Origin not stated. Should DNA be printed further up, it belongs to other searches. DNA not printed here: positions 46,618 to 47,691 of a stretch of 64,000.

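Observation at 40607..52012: Arn/Gtr-style lipid-carrier glycan-modification island apparently fed by dTDP-Fuc4N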

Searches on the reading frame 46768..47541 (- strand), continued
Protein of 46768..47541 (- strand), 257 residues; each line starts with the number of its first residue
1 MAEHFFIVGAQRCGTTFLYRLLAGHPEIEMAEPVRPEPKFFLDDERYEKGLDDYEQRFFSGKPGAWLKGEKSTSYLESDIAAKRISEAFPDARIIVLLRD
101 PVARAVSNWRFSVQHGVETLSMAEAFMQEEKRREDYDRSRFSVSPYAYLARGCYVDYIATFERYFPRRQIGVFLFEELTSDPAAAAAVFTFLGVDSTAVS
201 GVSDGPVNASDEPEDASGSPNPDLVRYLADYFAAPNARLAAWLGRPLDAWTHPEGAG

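Call 66: search_solved_structures(query=window:46768-47541:-, max_evalue=0.00001, show_alignments=5)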
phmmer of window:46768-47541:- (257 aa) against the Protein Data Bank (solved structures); distinct sequences matched with E-value up to 0.00001: 14.
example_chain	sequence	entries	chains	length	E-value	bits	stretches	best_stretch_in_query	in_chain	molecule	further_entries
3rnl_A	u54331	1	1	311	2.9e-26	95.6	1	4-202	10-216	Sulfotransferase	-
1t8t_A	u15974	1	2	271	1.5e-13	54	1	6-194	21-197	heparan sulfate D-glucosaminyl 3-O-sulfotransferase 3A1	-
1t8u_A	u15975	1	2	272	1.5e-13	54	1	6-194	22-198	heparan sulfate D-glucosaminyl 3-O-sulfotransferase 3A1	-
6xkg_B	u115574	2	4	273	1.5e-13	54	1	6-194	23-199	Heparan sulfate glucosamine 3-O-sulfotransferase 3A1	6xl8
1nst_A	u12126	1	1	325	9.4e-13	51.3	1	5-197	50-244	HEPARAN SULFATE N-DEACETYLASE/N-SULFOTRANSFERASE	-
8ccy_A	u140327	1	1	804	5.5e-12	48.8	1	5-197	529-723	Bifunctional heparan sulfate N-deacetylase/N-sulfotransferase 1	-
8chs_A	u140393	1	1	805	5.5e-12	48.8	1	5-197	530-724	Bifunctional heparan sulfate N-deacetylase/N-sulfotransferase 1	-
9f6z_A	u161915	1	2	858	6e-12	48.7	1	5-197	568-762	Bifunctional heparan sulfate N-deacetylase/N-sulfotransferase 1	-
8cd0_A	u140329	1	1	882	6.4e-12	48.6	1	5-197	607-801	Bifunctional heparan sulfate N-deacetylase/N-sulfotransferase 1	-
1zrh_A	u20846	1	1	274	5e-11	45.7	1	6-184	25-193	Heparan sulfate glucosamine 3-O-sulfotransferase 1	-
3bd9_A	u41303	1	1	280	1.3e-10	44.3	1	6-184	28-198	Heparan sulfate glucosamine 3-O-sulfotransferase 5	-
7scd_A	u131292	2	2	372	2.6e-10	43.3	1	6-184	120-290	Thioredoxin 1,Heparan sulfate glucosamine 3-O-sulfotransferase 5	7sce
3uan_A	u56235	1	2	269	3.1e-10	43.1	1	6-183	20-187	Heparan sulfate glucosamine 3-O-sulfotransferase 1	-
1vkj_A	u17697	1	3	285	4e-10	42.7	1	6-183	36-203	heparan sulfate (glucosamine) 3-O-sulfotransferase 1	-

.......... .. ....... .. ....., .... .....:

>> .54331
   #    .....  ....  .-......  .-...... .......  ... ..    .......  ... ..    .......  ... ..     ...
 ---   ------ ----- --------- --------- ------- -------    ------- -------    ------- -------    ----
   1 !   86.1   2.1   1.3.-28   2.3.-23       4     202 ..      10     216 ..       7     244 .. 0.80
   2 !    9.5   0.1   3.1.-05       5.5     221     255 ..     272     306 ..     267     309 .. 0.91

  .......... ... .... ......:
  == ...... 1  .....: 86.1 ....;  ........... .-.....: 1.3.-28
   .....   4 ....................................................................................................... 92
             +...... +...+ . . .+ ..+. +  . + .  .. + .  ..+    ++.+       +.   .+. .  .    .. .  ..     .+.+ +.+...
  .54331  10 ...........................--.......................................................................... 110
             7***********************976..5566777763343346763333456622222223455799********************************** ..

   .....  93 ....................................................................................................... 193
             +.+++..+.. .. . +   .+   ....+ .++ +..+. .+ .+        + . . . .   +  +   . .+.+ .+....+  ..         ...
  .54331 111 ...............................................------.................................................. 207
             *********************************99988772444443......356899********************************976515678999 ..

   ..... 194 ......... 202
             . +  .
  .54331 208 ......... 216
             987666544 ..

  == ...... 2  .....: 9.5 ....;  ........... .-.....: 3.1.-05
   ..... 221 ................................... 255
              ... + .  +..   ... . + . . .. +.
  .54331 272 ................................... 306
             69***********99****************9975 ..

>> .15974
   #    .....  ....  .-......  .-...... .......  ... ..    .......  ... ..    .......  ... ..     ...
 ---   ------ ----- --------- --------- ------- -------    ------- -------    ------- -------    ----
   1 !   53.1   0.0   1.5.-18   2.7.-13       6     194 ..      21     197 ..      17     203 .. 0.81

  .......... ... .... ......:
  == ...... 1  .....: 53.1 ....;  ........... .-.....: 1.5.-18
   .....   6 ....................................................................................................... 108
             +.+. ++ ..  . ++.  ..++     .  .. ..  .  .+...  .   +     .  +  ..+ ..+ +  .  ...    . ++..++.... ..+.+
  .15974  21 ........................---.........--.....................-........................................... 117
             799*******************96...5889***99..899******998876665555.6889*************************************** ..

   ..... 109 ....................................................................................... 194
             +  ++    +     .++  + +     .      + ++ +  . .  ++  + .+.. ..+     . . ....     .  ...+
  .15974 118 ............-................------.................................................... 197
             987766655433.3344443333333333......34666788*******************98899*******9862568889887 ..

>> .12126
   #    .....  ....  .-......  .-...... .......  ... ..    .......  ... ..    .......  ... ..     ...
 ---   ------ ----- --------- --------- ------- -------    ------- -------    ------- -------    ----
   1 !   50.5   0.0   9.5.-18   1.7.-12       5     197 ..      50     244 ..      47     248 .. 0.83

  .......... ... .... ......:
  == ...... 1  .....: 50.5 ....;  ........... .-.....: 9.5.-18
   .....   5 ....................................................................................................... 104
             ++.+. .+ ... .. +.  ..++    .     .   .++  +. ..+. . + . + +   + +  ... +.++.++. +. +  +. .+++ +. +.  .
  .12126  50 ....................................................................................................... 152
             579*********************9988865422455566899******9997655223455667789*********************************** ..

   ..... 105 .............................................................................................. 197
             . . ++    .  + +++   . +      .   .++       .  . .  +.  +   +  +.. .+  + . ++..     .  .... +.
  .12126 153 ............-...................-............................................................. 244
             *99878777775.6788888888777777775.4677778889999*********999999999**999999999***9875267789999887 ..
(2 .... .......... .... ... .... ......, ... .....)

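Call 74: search_protein_families(library=pfam, proteins=[L032:846-3221:+, L032:3237-4079:+, L032:4313-5590:+, L032:5587-6453:+, L032:8740-10005:+, L032:11879-12754:+, L032:12751-13548:+, L032:14397-15287:+, L041:5783-7318:-, L041:9452-10603:+], max_evalue=0.001)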
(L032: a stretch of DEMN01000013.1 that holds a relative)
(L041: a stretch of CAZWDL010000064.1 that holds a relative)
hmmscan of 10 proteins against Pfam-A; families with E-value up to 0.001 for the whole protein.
L032:846-3221:+ (791 aa): 3 families
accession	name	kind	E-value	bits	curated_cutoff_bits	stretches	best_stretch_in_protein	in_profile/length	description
PF13807.11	GNVR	-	7.1e-07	29.5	27.7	1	442-510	11-74/82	G-rich domain on putative tyrosine kinase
PF01656.29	CbiA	-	1e-06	29.1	25.4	1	579-746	1-82/125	CobQ/CobB/MinD/ParA nucleotide binding domain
PF13614.12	AAA_31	-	3.3e-06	27.6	27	1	577-701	2-134/177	AAA domain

L032:3237-4079:+ (280 aa): 2 families
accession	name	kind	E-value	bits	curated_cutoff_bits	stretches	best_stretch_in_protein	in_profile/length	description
PF01061.29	ABC2_membrane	-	2.3e-20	73.5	26.9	1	30-240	3-210/211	ABC-2 type transporter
PF12698.13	ABC2_membrane_3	-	3.4e-08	33.4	31.6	1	124-266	208-346/347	ABC-2 family transporter protein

L032:4313-5590:+ (425 aa): 5 families
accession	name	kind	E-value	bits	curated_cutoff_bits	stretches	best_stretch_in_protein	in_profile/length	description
PF00005.33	ABC_tran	-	1e-24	88.1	25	1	65-196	1-135/137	ABC transporter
PF13304.12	AAA_21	-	8.1e-06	26.5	27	1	79-98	3-22/304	AAA domain, putative AbiEii toxin, Type IV TA system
PF13476.12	AAA_23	-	9.5e-05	23.6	27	0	67-99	14-43/201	AAA domain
PF14524.12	Wzt_C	-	0.00018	22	30.4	1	280-396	5-130/143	Wzt C-terminal domain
PF13555.12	AAA_29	-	0.00059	20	27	0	71-101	18-48/61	P-loop containing region of AAA domain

L032:5587-6453:+ (288 aa): 3 families
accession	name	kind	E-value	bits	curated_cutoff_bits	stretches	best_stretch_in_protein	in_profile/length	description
PF13469.12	Sulfotransfer_3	-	1.5e-25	91.2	27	1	4-195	2-213/216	Sulfotransferase family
PF00685.33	Sulfotransfer_1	-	4.9e-20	72.4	22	1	4-255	4-247/255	Sulfotransferase domain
PF17784.7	Sulfotransfer_4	-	0.0007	19.9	22.8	0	4-177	2-167/215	Sulfotransferase domain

L032:8740-10005:+ (421 aa): 1 family
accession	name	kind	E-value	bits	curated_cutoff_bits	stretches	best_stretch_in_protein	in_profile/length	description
PF04577.19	Glyco_transf_61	-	1.2e-17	64.9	27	1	168-349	1-132/137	Glycosyltransferase 61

L032:11879-12754:+ (291 aa): 3 families
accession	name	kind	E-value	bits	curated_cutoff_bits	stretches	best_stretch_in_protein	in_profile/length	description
PF00535.33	Glycos_transf_2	-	4.5e-21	75.9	23.3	1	5-147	2-130/168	Glycosyl transferase family 2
PF10111.15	Glyco_tranf_2_2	-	0.0002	21.4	27.3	1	11-181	10-170/276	Glycosyltransferase like family 2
PF13641.12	Glyco_tranf_2_3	-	0.00025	21.6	27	1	8-123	8-113/230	Glycosyltransferase like family 2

L032:12751-13548:+ (265 aa): 5 families
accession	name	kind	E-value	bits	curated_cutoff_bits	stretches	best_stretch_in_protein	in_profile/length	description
PF00535.33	Glycos_transf_2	-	7.2e-27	94.8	23.3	1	6-132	1-128/168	Glycosyl transferase family 2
PF10111.15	Glyco_tranf_2_2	-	2.5e-18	67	27.3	1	6-226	1-240/276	Glycosyltransferase like family 2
PF13641.12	Glyco_tranf_2_3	-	6.1e-09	36.7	27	1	3-191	1-204/230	Glycosyltransferase like family 2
PF02709.20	Glyco_transf_7C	-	4.7e-05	23.4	23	1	150-191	24-65/78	N-terminal domain of galactosyltransferase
PF13632.12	Glyco_trans_2_3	-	6.6e-05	23.3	27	1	85-213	1-137/198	Glycosyl transferase family group 2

L032:14397-15287:+ (296 aa): 1 family
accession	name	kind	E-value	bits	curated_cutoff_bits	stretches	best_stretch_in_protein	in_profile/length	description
PF00535.33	Glycos_transf_2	-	2.9e-10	40.8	23.3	1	9-138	2-131/168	Glycosyl transferase family 2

L041:5783-7318:- (511 aa): 2 families
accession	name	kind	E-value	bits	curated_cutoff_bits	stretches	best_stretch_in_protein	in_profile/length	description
PF01943.22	Polysacc_synt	-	2.3e-13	50.6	28.2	1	18-298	6-273/274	Polysaccharide biosynthesis protein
PF01554.23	MatE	-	0.00038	20.6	24.9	1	241-342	3-103/161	MatE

L041:9452-10603:+ (383 aa): 1 family
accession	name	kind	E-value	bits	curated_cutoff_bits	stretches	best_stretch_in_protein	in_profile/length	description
PF07429.17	Glyco_transf_56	-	1.8e-11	44.2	25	1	217-350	184-323/358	4-alpha-L-fucosyltransferase glycosyl transferase group 56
